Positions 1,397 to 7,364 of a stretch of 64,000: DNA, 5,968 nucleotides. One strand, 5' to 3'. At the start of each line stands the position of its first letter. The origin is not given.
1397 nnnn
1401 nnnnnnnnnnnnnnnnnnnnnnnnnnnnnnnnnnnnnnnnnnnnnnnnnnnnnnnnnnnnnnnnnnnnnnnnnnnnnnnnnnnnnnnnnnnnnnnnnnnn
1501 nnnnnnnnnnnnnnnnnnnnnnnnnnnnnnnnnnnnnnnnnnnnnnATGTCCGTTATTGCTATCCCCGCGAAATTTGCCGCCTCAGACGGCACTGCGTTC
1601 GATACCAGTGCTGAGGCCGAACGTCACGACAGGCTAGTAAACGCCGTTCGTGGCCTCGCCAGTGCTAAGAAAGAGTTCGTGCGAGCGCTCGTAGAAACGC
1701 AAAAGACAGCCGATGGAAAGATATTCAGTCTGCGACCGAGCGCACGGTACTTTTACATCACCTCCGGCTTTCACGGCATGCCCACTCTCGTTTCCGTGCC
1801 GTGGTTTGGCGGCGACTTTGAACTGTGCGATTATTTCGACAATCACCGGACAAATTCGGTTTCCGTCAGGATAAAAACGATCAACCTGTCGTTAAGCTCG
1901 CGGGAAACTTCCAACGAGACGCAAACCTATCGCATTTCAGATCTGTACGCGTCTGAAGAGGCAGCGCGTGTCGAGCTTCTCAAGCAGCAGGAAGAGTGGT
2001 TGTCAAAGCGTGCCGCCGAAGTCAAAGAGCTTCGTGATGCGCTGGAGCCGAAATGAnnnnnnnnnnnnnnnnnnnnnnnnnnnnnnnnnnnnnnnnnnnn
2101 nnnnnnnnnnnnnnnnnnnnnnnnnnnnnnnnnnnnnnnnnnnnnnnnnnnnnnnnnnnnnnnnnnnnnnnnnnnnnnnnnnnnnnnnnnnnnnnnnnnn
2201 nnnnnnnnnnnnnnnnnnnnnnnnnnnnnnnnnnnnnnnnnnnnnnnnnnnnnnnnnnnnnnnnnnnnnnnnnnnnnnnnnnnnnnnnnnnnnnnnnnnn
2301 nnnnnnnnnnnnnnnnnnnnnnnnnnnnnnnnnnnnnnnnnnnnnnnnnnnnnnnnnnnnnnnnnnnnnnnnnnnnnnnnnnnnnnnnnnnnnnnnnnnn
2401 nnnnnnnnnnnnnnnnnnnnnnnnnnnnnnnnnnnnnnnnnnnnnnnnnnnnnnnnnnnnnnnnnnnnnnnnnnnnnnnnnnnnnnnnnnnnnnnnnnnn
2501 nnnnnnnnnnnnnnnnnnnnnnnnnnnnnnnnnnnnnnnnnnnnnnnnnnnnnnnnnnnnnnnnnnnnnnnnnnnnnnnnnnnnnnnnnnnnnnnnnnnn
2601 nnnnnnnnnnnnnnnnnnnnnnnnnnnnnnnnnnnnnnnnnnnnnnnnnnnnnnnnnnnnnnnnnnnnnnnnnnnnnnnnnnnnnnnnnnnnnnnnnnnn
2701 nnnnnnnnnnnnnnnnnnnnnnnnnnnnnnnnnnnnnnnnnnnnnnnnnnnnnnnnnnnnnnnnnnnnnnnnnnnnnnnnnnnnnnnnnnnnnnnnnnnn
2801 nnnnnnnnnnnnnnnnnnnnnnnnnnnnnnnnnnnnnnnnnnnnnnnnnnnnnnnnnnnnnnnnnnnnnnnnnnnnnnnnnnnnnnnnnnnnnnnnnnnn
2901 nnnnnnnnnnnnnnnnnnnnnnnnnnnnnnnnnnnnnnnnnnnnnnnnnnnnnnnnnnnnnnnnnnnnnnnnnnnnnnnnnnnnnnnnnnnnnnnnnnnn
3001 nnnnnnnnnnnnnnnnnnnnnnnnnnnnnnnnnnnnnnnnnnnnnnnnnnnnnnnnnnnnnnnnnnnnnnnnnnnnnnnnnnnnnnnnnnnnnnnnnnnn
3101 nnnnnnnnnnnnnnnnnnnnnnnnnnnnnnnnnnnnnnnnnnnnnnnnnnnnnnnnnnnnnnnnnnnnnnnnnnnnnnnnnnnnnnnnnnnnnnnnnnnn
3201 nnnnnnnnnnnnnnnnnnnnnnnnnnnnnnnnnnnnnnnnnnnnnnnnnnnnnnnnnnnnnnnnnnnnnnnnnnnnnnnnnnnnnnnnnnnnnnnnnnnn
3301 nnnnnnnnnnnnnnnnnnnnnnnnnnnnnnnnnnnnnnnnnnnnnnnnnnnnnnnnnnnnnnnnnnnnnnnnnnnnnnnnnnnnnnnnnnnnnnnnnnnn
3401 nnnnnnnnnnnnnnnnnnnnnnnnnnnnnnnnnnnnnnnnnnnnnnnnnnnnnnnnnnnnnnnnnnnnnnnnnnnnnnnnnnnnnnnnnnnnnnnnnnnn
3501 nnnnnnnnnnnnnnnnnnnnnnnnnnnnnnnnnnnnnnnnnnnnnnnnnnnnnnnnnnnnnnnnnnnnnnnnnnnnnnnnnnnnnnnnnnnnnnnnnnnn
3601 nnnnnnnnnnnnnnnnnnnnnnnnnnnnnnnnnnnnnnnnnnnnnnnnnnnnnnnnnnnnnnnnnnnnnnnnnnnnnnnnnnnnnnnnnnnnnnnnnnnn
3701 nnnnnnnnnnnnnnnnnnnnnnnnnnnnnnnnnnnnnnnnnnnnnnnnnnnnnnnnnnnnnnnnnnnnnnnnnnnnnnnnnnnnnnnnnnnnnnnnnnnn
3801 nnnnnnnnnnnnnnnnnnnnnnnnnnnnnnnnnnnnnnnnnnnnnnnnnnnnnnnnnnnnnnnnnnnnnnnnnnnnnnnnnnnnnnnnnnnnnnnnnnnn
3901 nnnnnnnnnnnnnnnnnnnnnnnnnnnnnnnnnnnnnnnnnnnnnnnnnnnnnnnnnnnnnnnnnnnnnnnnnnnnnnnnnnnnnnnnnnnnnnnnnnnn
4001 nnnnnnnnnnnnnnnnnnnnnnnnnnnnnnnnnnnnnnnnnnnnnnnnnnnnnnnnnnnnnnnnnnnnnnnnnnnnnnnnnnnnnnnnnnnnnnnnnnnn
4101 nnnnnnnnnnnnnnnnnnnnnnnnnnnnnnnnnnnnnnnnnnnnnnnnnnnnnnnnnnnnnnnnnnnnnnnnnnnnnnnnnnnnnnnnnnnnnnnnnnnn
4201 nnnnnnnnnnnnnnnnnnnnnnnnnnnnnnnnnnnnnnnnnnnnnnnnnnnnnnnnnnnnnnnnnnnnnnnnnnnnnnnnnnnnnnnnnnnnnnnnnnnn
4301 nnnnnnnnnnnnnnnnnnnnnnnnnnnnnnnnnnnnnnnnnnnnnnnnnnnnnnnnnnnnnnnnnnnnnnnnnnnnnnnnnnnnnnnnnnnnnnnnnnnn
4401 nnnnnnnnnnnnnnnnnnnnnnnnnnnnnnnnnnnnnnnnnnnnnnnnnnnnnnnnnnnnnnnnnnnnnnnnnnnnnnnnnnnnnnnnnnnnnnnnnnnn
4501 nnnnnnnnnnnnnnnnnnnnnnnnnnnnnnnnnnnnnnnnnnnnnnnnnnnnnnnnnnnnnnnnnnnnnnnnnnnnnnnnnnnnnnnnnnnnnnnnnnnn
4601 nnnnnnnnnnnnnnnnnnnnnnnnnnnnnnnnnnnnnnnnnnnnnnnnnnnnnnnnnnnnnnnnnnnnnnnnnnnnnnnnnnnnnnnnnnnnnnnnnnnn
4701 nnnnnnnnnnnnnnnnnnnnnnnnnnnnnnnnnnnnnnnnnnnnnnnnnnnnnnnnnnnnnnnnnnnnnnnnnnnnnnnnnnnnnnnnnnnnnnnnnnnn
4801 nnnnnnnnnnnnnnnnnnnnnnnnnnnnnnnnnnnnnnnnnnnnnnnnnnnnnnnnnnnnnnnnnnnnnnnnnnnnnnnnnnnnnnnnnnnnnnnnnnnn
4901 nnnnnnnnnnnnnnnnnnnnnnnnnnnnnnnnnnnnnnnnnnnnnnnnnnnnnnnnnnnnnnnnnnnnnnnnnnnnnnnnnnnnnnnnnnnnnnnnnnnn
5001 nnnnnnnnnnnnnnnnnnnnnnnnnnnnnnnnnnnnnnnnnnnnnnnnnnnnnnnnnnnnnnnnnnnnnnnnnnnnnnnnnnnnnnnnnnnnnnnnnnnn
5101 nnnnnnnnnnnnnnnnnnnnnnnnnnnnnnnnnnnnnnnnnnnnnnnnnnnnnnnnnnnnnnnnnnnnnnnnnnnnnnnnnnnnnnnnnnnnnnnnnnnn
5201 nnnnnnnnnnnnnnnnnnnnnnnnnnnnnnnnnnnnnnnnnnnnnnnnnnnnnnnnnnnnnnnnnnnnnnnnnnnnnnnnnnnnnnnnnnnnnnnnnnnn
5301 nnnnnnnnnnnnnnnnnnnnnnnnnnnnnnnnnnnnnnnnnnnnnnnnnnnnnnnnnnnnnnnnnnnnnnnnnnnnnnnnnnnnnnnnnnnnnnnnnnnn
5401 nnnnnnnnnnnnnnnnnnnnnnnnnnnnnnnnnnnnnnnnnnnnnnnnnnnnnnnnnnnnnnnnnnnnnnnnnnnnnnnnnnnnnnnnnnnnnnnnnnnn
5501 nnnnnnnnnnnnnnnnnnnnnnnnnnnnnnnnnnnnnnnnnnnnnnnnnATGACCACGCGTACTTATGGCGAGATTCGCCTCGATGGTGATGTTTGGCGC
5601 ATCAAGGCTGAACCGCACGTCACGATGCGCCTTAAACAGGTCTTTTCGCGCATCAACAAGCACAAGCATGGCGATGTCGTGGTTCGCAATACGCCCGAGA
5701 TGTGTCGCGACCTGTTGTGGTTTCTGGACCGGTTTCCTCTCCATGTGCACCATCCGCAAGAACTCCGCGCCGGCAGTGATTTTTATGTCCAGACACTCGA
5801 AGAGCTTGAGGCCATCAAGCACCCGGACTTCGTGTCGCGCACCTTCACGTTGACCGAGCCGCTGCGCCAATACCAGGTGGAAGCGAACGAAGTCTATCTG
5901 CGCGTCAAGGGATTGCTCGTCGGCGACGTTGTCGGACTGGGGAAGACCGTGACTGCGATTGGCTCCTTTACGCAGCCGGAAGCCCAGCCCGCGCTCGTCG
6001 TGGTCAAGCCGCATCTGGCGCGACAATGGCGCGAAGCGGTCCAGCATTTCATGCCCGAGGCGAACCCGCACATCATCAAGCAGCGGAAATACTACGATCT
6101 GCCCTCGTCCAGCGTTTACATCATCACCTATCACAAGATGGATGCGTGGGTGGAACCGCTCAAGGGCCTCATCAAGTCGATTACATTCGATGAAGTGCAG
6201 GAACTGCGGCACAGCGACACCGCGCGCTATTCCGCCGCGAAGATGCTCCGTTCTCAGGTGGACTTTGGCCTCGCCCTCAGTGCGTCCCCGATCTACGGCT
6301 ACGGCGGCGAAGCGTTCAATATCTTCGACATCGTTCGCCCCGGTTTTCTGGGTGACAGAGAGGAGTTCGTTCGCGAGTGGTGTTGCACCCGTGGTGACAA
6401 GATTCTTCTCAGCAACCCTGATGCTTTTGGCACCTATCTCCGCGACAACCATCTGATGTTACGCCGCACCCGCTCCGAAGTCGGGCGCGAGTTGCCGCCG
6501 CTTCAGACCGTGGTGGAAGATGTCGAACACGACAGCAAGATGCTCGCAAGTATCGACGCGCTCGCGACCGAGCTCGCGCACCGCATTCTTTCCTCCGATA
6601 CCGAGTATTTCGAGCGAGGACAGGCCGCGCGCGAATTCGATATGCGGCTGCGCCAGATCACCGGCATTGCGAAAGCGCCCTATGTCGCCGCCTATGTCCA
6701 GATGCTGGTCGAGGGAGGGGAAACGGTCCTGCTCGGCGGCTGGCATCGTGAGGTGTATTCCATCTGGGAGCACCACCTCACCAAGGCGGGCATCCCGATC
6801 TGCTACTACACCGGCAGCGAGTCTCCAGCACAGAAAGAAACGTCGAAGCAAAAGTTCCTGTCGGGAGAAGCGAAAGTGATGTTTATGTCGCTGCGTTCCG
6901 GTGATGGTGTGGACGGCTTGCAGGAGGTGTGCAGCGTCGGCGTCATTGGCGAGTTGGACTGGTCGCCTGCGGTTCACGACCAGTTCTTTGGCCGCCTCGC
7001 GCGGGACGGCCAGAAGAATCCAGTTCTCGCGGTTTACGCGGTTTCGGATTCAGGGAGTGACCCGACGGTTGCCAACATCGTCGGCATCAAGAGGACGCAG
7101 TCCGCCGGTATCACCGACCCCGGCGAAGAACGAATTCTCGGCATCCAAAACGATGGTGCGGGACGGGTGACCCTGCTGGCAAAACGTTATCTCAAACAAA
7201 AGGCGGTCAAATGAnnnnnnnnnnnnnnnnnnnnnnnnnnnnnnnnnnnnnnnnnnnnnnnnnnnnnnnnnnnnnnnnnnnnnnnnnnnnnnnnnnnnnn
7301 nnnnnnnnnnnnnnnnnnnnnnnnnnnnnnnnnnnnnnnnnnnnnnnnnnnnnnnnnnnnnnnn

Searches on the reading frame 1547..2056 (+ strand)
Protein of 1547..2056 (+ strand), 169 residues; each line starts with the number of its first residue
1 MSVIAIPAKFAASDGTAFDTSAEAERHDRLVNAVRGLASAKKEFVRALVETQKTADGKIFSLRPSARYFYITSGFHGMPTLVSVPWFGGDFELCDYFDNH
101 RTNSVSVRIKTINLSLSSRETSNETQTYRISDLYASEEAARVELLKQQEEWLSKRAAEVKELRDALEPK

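Call 36: find_encoding_contigs(protein=window:1547-2056:+, flank=10000, max_places=3)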
Protein window:1547-2056:+ (169 aa): 3 contigs read that carry it; 2 places shown.
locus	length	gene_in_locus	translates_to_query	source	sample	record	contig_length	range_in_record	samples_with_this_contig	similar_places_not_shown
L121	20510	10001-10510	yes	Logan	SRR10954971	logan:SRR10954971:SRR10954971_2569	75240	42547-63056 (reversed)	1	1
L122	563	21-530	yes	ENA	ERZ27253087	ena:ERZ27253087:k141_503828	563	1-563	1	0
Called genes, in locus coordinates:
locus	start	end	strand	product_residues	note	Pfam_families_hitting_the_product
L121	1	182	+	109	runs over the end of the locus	-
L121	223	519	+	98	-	-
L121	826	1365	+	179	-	-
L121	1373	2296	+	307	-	-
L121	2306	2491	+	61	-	-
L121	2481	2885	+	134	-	-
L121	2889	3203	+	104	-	-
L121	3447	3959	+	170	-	-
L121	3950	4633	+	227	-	-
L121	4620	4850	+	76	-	-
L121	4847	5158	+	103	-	-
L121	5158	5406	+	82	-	-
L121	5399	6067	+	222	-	-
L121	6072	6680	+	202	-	PF00149:Metallophos, PF12850:Metallophos_2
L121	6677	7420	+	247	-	-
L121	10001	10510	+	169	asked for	-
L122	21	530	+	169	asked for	-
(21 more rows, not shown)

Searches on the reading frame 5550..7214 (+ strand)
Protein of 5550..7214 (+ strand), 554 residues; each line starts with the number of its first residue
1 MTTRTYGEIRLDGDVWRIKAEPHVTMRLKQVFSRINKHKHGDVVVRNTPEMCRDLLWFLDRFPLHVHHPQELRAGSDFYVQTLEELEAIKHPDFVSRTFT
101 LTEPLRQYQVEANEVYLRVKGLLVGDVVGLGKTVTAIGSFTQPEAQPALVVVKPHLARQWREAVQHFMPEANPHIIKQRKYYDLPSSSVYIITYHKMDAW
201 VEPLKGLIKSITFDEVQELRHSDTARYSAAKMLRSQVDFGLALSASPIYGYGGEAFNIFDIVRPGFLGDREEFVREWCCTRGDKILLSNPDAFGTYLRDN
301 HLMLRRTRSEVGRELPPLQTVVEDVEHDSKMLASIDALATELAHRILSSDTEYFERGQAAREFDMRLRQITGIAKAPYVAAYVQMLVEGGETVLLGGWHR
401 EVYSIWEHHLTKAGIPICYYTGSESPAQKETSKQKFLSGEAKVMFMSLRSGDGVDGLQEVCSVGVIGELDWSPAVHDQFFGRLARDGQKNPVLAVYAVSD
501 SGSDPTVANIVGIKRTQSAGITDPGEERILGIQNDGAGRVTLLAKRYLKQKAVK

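Call 16: search_protein_families(library=pfam, proteins=[window:5550-7214:+], max_evalue=0.01)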
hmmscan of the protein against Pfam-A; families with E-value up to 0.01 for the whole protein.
window:5550-7214:+ (554 aa): 3 families
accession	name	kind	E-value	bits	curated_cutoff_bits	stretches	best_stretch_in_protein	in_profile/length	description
PF00176.29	SNF2-rel_dom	-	2.5e-14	53.5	24.9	1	119-336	17-250/290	SNF2-related domain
PF04851.21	ResIII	-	7.8e-07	29.6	22.5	1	105-246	4-161/164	Type III restriction enzyme, res subunit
PF00271.37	Helicase_C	-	0.00025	21.7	23.5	1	389-487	15-110/110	Helicase conserved C-terminal domain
